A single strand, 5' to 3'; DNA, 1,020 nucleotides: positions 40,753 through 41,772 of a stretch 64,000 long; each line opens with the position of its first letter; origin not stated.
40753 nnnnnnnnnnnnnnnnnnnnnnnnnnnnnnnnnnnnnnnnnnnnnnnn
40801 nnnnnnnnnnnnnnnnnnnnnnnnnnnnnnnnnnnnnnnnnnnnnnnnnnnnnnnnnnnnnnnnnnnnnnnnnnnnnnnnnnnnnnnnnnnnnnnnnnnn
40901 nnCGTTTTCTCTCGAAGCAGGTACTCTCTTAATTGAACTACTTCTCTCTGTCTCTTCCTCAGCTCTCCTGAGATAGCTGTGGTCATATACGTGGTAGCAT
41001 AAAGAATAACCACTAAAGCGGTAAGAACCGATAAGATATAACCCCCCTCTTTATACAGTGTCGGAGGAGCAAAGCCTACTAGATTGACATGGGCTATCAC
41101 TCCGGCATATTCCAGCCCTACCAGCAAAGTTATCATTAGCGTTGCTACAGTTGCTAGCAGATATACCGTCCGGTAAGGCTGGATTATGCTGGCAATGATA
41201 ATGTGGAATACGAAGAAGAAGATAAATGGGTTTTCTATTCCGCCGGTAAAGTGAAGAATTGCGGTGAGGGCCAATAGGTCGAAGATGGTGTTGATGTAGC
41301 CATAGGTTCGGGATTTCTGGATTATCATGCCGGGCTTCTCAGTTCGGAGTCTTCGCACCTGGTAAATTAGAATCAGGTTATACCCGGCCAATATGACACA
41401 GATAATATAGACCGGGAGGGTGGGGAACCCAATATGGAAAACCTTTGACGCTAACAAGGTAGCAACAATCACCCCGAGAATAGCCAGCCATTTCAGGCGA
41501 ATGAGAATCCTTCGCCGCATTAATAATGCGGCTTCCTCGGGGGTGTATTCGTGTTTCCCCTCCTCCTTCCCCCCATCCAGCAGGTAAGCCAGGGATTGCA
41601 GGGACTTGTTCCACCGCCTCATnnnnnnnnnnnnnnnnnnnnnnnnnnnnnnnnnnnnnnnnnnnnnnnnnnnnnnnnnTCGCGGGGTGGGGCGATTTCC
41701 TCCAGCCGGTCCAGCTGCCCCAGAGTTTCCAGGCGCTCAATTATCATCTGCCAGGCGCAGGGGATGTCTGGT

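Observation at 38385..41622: Histidine kinase inserted between metV and metF and translationally coupled to metF, followed by two output-less receivers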

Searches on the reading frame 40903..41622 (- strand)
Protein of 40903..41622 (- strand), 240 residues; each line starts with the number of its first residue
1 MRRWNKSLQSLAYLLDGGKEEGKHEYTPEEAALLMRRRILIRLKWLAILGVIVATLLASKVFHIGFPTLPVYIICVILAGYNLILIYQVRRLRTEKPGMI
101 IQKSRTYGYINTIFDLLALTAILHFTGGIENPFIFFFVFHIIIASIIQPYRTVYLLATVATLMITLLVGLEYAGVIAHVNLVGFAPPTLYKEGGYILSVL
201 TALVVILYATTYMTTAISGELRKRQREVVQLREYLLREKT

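Call 32: search_protein_families(library=ncbifam, proteins=[window:40915-41622:-], max_evalue=10)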
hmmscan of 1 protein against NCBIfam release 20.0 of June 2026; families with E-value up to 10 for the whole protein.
seq(236 aa): 3 families
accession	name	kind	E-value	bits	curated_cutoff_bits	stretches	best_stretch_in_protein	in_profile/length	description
NF033792.0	ActS_PrrB_HisK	equivalog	2.4e-19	69.5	350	1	34-216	7-174/423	ActS/PrrB/RegB family redox-sensitive histidine kinase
NF045988.1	HisKinRegBRhodob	equivalog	5.1e-16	58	570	1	29-211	12-184/462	sensor histidine kinase RegB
NF045516.2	SepX_GlpR_1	exception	0.27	11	160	1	20-90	164-234/293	divisome protein SepX/GlpR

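Call 33: search_protein_families(library=pfam, proteins=[window:40915-41622:-], max_evalue=1)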
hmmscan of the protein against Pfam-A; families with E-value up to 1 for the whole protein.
seq(236 aa): 1 family
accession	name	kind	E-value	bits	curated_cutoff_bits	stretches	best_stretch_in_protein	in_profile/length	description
PF25323.1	6TM_PilS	-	4e-07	30.4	27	1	46-224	23-185/189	PilS-like transmembrane domain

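Call 59: search_protein_representatives(protein=window:40903-41622:-)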
Query: 240 residues. Proteins with E-value up to 0.001 (for the whole library): 2715; up to 1e-10: 808; up to 1e-30: 52. The best 150 are listed.
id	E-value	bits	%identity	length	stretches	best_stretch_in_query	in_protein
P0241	1.2e-88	313.3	69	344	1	24-240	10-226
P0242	2.8e-82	292.5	67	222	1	20-231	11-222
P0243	3.0e-73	263.0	57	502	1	20-240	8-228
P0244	8.8e-73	261.5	60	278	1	25-240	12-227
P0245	1.0e-59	218.7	48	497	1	22-238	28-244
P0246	1.8e-59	218.0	49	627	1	9-238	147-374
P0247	1.7e-49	185.3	52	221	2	95-197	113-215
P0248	3.4e-49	184.3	51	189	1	22-189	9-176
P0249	8.1e-49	183.1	43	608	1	27-239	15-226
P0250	1.3e-48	182.4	58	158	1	52-207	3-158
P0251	8.0e-47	176.6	42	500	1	24-233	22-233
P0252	7.0e-42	160.4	52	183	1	21-175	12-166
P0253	4.2e-41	157.9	43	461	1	28-235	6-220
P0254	1.4e-40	156.2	41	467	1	25-235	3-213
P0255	2.8e-38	148.6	36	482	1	25-237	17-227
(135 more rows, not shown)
